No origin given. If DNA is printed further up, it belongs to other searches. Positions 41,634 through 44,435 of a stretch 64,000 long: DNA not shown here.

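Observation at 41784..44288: Unusual fusion of a RadC-like JAB/MPN domain (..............) to the N-terminus of a DinG-family helicase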

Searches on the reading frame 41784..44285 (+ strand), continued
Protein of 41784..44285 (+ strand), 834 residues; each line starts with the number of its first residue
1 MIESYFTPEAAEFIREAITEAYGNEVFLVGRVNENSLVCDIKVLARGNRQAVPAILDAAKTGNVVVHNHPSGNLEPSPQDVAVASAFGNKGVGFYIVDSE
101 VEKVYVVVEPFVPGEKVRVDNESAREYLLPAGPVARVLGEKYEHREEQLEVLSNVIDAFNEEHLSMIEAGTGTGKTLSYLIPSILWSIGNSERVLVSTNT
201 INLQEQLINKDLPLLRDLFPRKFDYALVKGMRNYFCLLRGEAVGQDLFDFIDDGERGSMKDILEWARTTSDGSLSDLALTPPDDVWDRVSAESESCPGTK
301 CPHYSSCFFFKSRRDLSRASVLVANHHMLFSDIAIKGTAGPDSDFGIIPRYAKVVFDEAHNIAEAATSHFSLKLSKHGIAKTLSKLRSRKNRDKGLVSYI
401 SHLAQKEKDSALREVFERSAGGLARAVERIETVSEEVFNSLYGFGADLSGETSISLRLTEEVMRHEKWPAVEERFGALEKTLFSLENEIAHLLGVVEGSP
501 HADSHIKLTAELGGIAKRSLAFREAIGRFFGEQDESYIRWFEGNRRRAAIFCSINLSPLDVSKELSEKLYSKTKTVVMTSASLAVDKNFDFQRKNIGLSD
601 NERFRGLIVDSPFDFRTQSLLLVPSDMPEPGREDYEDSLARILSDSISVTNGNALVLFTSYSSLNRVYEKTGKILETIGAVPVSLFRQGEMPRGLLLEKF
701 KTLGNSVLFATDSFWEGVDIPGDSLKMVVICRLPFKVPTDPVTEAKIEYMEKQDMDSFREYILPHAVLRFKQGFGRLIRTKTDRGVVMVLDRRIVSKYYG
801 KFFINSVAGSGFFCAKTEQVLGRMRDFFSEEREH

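Call 11: find_homologous_proteins(query=window:41784-44285:+, max_evalue=1e-10)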
Query window:41784-44285:+ (834 aa): 6335 proteins with E <= 1e-10 among 8000 candidates; the best 120 are listed.
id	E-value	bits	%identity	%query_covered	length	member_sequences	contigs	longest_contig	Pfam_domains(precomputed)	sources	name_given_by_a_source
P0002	0.0e+0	1797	94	100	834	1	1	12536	PF04002.21,PF06733.22,PF00270.36,PF13307.13,PF04851.22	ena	-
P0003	0.0e+0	1791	94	100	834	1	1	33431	PF04002.21,PF06733.22,PF00270.36,PF13307.13,PF04851.22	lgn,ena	-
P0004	0.0e+0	1788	94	100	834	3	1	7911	PF04002.21,PF06733.22,PF00270.36,PF13307.13,PF04851.22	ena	-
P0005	0.0e+0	1780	94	100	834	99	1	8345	PF04002.21,PF06733.22,PF00270.36,PF13307.13,PF04851.22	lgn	-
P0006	0.0e+0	1706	90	100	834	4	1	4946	PF04002.21,PF06733.22,PF00270.36,PF13307.13,PF04851.22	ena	-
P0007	0.0e+0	1688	88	100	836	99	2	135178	PF04002.21,PF00270.36,PF13307.13,PF04851.22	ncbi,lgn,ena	-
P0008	0.0e+0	1652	86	100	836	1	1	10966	PF04002.21,PF06733.22,PF00270.36,PF13307.13,PF04851.22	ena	-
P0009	0.0e+0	1647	86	100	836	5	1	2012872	PF04002.21,PF00270.36,PF13307.13,PF04851.22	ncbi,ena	-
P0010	0.0e+0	1640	85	100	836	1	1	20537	PF04002.21,PF06733.22,PF00270.36,PF13307.13,PF04851.22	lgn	-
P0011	0.0e+0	1632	86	100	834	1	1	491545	PF04002.21,PF00270.36,PF13307.13,PF04851.22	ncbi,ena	-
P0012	0.0e+0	1626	85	100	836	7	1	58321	PF04002.21,PF06733.22,PF00270.36,PF13307.13,PF04851.22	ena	-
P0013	0.0e+0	1624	84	100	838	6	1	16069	PF04002.21,PF06733.22,PF00270.36,PF13307.13,PF04851.22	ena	-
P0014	0.0e+0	1590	84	100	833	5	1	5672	PF04002.21,PF06733.22,PF00270.36,PF13307.13,PF04851.22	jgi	-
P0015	0.0e+0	1424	74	100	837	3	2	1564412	PF04002.21,PF06733.22,PF00270.36,PF13307.13,PF04851.22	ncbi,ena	-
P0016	0.0e+0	1317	68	100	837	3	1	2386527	PF00270.36,PF13307.13,PF04851.22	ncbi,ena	-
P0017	0.0e+0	1303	68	99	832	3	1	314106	PF04002.21,PF06733.22,PF00270.36,PF13307.13,PF04851.22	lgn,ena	-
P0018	0.0e+0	1297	68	99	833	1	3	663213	PF04002.21,PF06733.22,PF00270.36,PF13307.13,PF04851.22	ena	-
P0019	0.0e+0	1289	67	99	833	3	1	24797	PF06733.22,PF00270.36,PF13307.13,PF04851.22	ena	-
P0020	0.0e+0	1288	67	99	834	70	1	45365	PF06733.22,PF00270.36,PF13307.13,PF04851.22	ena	-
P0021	0.0e+0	1281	66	100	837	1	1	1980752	PF06733.22,PF00270.36,PF13307.13,PF04851.22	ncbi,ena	-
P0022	0.0e+0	1258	66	99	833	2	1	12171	PF04002.21,PF00270.36,PF13307.13,PF04851.22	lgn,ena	-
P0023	0.0e+0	1018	55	99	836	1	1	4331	PF04002.21,PF06733.22,PF00270.36,PF13307.13,PF04851.22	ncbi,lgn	-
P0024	0.0e+0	1015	54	99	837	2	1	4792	PF04002.21,PF00270.36,PF13307.13,PF04851.22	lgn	-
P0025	5.8e-298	1009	54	100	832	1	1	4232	PF04002.21,PF06733.22,PF00270.36,PF13307.13,PF04851.22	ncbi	ncbi:MAG: helicase C-terminal domain-containing protein [Thermodesulfobacteriota bacterium]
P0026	6.7e-296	1002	53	100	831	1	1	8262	PF04002.21,PF06733.22,PF00270.36,PF13307.13,PF04851.22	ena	-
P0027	1.2e-295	1001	54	99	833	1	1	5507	PF04002.21,PF06733.22,PF00270.36,PF13307.13,PF04851.22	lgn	-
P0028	1.7e-295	1001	54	99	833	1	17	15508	PF04002.21,PF06733.22,PF00270.36,PF13307.13,PF04851.22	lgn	-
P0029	8.5e-266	902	48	99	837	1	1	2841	PF00270.36,PF13307.13,PF04851.22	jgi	jgi:ATP-dependent DNA helicase DinG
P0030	2.2e-265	901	48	100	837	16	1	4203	PF00270.36,PF13307.13,PF04851.22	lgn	-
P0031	2.3e-265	901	48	99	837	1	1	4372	PF00270.36,PF13307.13,PF04851.22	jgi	jgi:ATP-dependent DNA helicase DinG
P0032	3.7e-264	897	48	99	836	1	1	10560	PF04002.21,PF00270.36,PF13307.13,PF04851.22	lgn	-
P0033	6.3e-264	896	48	100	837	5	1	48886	PF00270.36,PF13307.13,PF04851.22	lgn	-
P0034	7.1e-264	896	48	99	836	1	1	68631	PF04002.21,PF00270.36,PF13307.13,PF04851.22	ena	-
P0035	9.0e-264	896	48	99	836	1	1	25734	PF04002.21,PF00270.36,PF13307.13,PF04851.22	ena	-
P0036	9.2e-264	896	48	99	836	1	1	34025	PF04002.21,PF00270.36,PF13307.13,PF04851.22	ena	-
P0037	9.9e-264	895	48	99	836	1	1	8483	PF04002.21,PF00270.36,PF13307.13,PF04851.22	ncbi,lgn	ncbi:MAG: helicase C-terminal domain-containing protein [Candidatus Dadabacteria bacterium]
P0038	1.0e-263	895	48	99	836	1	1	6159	PF04002.21,PF00270.36,PF13307.13,PF04851.22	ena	-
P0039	1.1e-263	895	48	99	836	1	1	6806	PF04002.21,PF00270.36,PF13307.13,PF04851.22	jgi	jgi:ATP-dependent DNA helicase DinG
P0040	1.3e-263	895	48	99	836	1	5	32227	PF04002.21,PF00270.36,PF13307.13,PF04851.22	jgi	jgi:ATP-dependent DNA helicase DinG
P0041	1.6e-263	895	48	99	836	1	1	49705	PF04002.21,PF00270.36,PF13307.13,PF04851.22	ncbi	-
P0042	1.9e-263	895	48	100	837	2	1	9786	PF00270.36,PF13307.13,PF04851.22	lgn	-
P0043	2.1e-263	894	48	99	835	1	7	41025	PF04002.21,PF00270.36,PF13307.13,PF04851.22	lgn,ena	-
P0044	2.3e-263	894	48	99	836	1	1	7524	PF04002.21,PF00270.36,PF13307.13,PF04851.22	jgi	jgi:ATP-dependent DNA helicase DinG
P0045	2.4e-263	894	48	99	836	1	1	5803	PF04002.21,PF00270.36,PF13307.13,PF04851.22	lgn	-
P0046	2.5e-263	894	48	99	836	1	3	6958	PF04002.21,PF00270.36,PF13307.13,PF04851.22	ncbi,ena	-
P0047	2.7e-263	894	48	99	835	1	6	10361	PF04002.21,PF00270.36,PF13307.13,PF04851.22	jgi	-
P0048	2.9e-263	894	48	99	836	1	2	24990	PF04002.21,PF00270.36,PF13307.13,PF04851.22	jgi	jgi:ATP-dependent DNA helicase DinG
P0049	3.2e-263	894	48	99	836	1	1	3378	PF04002.21,PF00270.36,PF13307.13,PF04851.22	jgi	jgi:ATP-dependent DNA helicase DinG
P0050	7.1e-263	893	48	99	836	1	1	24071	PF04002.21,PF00270.36,PF13307.13,PF04851.22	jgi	jgi:ATP-dependent DNA helicase DinG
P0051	8.2e-263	892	48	99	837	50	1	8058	PF04002.21,PF00270.36,PF13307.13,PF04851.22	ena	-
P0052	8.3e-263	892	48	99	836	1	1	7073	PF04002.21,PF00270.36,PF13307.13,PF04851.22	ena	-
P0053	8.6e-263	892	48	99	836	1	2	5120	PF04002.21,PF00270.36,PF13307.13,PF04851.22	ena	-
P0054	8.8e-263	892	48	99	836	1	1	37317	PF04002.21,PF00270.36,PF13307.13,PF04851.22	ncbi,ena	-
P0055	1.7e-262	891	48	99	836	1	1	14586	PF04002.21,PF00270.36,PF13307.13,PF04851.22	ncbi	ncbi:MAG: helicase C-terminal domain-containing protein [Thermodesulfobacteriota bacterium]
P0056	1.7e-262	891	49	98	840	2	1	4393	PF00270.36,PF13307.13,PF04851.22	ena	-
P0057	4.4e-262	890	48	99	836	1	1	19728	PF04002.21,PF00270.36,PF13307.13,PF04851.22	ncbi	ncbi:MAG: helicase C-terminal domain-containing protein [Thermodesulfobacteriota bacterium]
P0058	5.5e-262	890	49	99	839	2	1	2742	PF04002.21,PF06733.22,PF00270.36,PF13307.13,PF04851.22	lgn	-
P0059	6.1e-262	890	48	99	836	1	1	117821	PF04002.21,PF00270.36,PF13307.13,PF04851.22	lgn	-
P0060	6.3e-262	889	48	100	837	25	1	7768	PF00270.36,PF13307.13,PF04851.22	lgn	-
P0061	6.3e-262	889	49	100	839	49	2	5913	PF00270.36,PF13307.13,PF04851.22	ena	-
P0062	6.6e-262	889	48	99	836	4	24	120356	PF04002.21,PF00270.36,PF13307.13,PF04851.22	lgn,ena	-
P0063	9.4e-262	889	48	99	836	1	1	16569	PF04002.21,PF00270.36,PF13307.13,PF04851.22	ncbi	-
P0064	1.4e-261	888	48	99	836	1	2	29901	PF04002.21,PF00270.36,PF13307.13,PF04851.22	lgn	-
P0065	1.6e-261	888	49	99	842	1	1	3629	PF04002.21,PF00270.36,PF13307.13,PF04851.22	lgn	-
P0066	2.1e-261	888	47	99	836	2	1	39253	PF04002.21,PF00270.36,PF13307.13,PF04851.22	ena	-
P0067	2.7e-261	887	49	99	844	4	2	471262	PF04002.21,PF00270.36,PF13307.13,PF04851.22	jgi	jgi:ATP-dependent DNA helicase DinG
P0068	3.2e-261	887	48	99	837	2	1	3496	PF00270.36,PF13307.13,PF04851.22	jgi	jgi:ATP-dependent DNA helicase DinG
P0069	3.4e-261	887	49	99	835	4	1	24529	PF04002.21,PF00270.36,PF13307.13,PF04851.22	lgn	-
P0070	4.2e-261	887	48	98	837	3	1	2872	PF04002.21,PF00270.36,PF13307.13,PF04851.22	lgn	-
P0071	5.7e-261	886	48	99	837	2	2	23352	PF00270.36,PF13307.13,PF04851.22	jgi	jgi:ATP-dependent DNA helicase DinG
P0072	1.1e-260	885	48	99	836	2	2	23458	PF04002.21,PF00270.36,PF13307.13,PF04851.22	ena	-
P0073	1.6e-260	885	49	99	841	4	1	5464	PF04002.21,PF00270.36,PF13307.13,PF00271.38,PF04851.22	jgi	-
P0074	1.6e-260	885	47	99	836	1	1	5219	PF04002.21,PF00270.36,PF13307.13,PF04851.22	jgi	-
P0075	1.7e-260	885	48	100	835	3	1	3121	PF04002.21,PF00270.36,PF13307.13,PF04851.22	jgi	jgi:ATP-dependent DNA helicase DinG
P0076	1.9e-260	885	48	99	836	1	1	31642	PF00270.36,PF13307.13,PF04851.22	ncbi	-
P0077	3.1e-260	884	48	99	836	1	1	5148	PF00270.36,PF13307.13,PF04851.22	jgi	-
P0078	3.4e-260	884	49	98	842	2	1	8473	PF00270.36,PF13307.13,PF04851.22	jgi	jgi:ATP-dependent DNA helicase DinG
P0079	4.7e-260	883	47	99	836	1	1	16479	PF00270.36,PF13307.13,PF04851.22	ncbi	-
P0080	5.0e-260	883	47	99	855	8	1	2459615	PF04002.21,PF00270.36,PF13307.13,PF04851.22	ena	-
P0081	5.7e-260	883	48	99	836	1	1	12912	PF00270.36,PF13307.13,PF04851.22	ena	-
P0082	7.2e-260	883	47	99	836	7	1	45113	PF04002.21,PF00270.36,PF13307.13,PF04851.22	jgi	-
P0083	7.3e-260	883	48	99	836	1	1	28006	PF00270.36,PF13307.13,PF04851.22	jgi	-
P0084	8.7e-260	882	47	99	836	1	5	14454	PF00270.36,PF13307.13,PF04851.22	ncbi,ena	ncbi:MAG: helicase C-terminal domain-containing protein [Thermodesulfobacteriota bacterium]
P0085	8.8e-260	882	47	99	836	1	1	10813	PF00270.36,PF13307.13,PF04851.22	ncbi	-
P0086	1.1e-259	882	47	99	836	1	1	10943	PF00270.36,PF13307.13,PF04851.22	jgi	-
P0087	1.3e-259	882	48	99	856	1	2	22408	PF04002.21,PF00270.36,PF13307.13,PF04851.22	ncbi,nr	ncbi:MAG: DEAD/DEAH box helicase family protein [Candidatus Dadabacteria bacterium]|nr:DEAD/DEAH box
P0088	1.5e-259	882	48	99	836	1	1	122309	PF04002.21,PF00270.36,PF13307.13,PF04851.22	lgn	-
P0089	1.6e-259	882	47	99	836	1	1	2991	PF00270.36,PF13307.13,PF04851.22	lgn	-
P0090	1.8e-259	881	47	99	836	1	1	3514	PF00270.36,PF13307.13,PF04851.22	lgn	-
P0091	1.8e-259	881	47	99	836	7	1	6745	PF00270.36,PF13307.13,PF04851.22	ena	-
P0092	1.8e-259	881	48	99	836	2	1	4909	PF04002.21,PF00270.36,PF13307.13,PF04851.22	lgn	-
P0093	2.2e-259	881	47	99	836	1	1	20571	PF00270.36,PF13307.13,PF04851.22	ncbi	-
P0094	2.3e-259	881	47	99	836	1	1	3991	PF00270.36,PF13307.13,PF04851.22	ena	-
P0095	2.7e-259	881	48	99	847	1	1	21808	PF04002.21,PF00270.36,PF13307.13,PF04851.22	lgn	-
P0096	2.8e-259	881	47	99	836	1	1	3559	PF00270.36,PF13307.13,PF04851.22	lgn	-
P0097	2.9e-259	881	47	99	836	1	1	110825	PF04002.21,PF00270.36,PF13307.13,PF04851.22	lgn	-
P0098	3.0e-259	881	47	99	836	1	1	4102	PF00270.36,PF13307.13,PF04851.22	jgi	jgi:ATP-dependent DNA helicase DinG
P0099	3.1e-259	881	47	99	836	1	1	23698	PF00270.36,PF13307.13,PF04851.22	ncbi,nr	ncbi:MAG: DEAD/DEAH box helicase family protein [Candidatus Dadabacteria bacterium]|nr:DEAD/DEAH box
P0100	3.2e-259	881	47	99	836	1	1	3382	PF00270.36,PF13307.13,PF04851.22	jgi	-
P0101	3.2e-259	881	47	99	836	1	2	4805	PF00270.36,PF13307.13,PF04851.22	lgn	-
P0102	3.2e-259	881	47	99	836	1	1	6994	PF00270.36,PF13307.13,PF04851.22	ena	-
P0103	3.2e-259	881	47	99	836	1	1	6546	PF00270.36,PF13307.13,PF04851.22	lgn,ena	-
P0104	3.4e-259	880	48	99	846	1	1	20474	PF04002.21,PF00270.36,PF13307.13,PF04851.22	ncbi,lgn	-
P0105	3.7e-259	880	47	99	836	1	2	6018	PF00270.36,PF13307.13,PF04851.22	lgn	-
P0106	3.9e-259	880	47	99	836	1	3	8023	PF00270.36,PF13307.13,PF04851.22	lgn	-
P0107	4.3e-259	880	47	99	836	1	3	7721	PF00270.36,PF13307.13,PF04851.22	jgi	jgi:ATP-dependent DNA helicase DinG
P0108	4.7e-259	880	47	99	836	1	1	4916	PF04002.21,PF00270.36,PF13307.13,PF04851.22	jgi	-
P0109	4.8e-259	880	47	99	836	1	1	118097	PF04002.21,PF00270.36,PF13307.13,PF04851.22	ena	-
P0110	5.4e-259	880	47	99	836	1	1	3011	PF00270.36,PF13307.13,PF04851.22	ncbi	-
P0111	5.5e-259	880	47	99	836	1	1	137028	PF04002.21,PF00270.36,PF13307.13,PF04851.22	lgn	-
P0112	6.0e-259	880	47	99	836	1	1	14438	PF00270.36,PF13307.13,PF04851.22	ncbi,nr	ncbi:MAG: DEAD/DEAH box helicase family protein [Candidatus Dadabacteria bacterium]|nr:DEAD/DEAH box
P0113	9.5e-259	879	47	99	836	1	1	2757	PF00270.36,PF13307.13,PF04851.22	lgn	-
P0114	1.1e-258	879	47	99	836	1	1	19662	PF00270.36,PF13307.13,PF04851.22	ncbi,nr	ncbi:MAG: DEAD/DEAH box helicase family protein [Candidatus Dadabacteria bacterium]|nr:DEAD/DEAH box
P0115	1.1e-258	879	47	99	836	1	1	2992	PF00270.36,PF13307.13,PF04851.22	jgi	jgi:ATP-dependent DNA helicase DinG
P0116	1.2e-258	879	49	99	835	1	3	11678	PF04002.21,PF00270.36,PF13307.13,PF04851.22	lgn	-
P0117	1.2e-258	879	47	99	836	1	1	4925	PF04002.21,PF00270.36,PF13307.13,PF04851.22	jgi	-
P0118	1.2e-258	879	47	99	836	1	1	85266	PF00270.36,PF13307.13,PF04851.22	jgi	-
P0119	1.3e-258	879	47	99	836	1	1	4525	PF00270.36,PF13307.13,PF04851.22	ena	-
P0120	1.4e-258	878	47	99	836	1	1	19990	PF00270.36,PF13307.13,PF04851.22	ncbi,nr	ncbi:MAG: DEAD/DEAH box helicase family protein [Candidatus Dadabacteria bacterium]|nr:DEAD/DEAH box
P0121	1.4e-258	878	47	99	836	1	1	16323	PF00270.36,PF13307.13,PF04851.22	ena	-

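Call 19: find_related_loci(query=A1, collection=genome_contigs, flank=5000)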
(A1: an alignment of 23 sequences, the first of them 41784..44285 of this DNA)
Query A1 (834 aa) in genome_contigs; peptide patterns used: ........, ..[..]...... (x = any residue, [..] = any of these).
600 stretches matched a pattern (row limit reached: there are more); 539 encode a relative of the query (tblastn E <= 1e-3); the best 80 are kept; 80 distinct loci.
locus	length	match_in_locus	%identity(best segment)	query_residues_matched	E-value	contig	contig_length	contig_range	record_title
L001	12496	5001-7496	48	3-827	0e+0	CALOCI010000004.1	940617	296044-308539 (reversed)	MAG: uncultured Thermodesulfobacteriota bacterium isolate LOGT_bin.0081 genome assembly, contig: contig_15980, whole gen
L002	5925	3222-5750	42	2-831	0e+0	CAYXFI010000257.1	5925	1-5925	MAG TPA_asm: uncultured Cytophagia bacterium isolate SRP338002_co1_109 genome assembly, contig: NODE_12372_length_5925_c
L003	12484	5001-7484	41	2-830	0e+0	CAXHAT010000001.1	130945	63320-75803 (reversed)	MAG TPA_asm: uncultured Deferribacteres bacterium isolate SRR12479933_maxbin2_2 genome assembly, contig: ERZ4874384.1, w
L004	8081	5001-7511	39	2-828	0e+0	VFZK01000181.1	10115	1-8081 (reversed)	MAG: Acidimicrobiia bacterium isolate K_Offshore_80m_m2_092 K_Offshore_80m_m2_092_Ga0194132_10013159, whole genome shotg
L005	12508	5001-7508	39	2-828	0e+0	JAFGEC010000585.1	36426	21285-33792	MAG: candidate division KSB1 bacterium isolate Zod_Metabat.1209 k87_10741409, whole genome shotgun sequence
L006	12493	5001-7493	41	2-828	0e+0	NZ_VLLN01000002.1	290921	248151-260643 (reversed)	Geobacter argillaceus strain ATCC BAA-1139 Ga0052872_scaffold00002.2, whole genome shotgun sequence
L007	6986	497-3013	42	1-829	0e+0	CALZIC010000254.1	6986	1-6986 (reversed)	MAG: uncultured Desulfuromonadales bacterium isolate FO_M_Desulfobacterota_26 genome assembly, contig: scaffold_18443, w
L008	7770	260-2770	42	1-828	0e+0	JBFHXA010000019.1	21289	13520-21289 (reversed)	MAG: Trichloromonas sp. isolate Mix_sand09.2021.07.Z.44 k141_1395666_length_21289_cov_13.4481, whole genome shotgun sequ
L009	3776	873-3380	40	2-829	0e+0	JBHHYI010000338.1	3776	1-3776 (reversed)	MAG: bacterium isolate Maj_2_bin.63 NODE_15799_length_3776_cov_23.693362, whole genome shotgun sequence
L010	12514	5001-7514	42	2-829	0e+0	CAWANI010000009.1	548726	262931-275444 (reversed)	MAG: uncultured delta proteobacterium isolate MFD02923.bin.2.91 genome assembly, contig: contig_21006, whole genome shot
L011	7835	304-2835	40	2-832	0e+0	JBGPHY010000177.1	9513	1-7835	MAG: Terriglobia bacterium isolate OBJ_0618_7090110_347 k141_8389222_length_9513_cov_10.5022, whole genome shotgun seque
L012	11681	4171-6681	41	2-828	0e+0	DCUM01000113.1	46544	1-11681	MAG TPA_asm: bacterium UBA2214 isolate UBA2214 UBA2214_contig_3152, whole genome shotgun sequence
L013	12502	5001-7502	39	2-829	0e+0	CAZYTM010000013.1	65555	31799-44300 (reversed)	MAG TPA_asm: uncultured Geobacteraceae bacterium isolate SRP302447_co2_358 genome assembly, contig: NODE_1322_length_655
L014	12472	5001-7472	40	15-829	0e+0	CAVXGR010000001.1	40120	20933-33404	MAG: uncultured delta proteobacterium isolate MFD02416.bin.1.411 genome assembly, contig: contig_102162, whole genome sh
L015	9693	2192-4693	39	2-829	0e+0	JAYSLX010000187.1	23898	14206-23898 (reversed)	MAG: Geobacteraceae bacterium isolate GFS_10510 GFS_10510_186, whole genome shotgun sequence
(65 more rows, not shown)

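Call 26: find_encoding_contigs(protein=window:41784-44285:+, flank=3000, max_places=3)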
Protein window:41784-44285:+ (834 aa): no gene with exactly this product is on record in the collection.
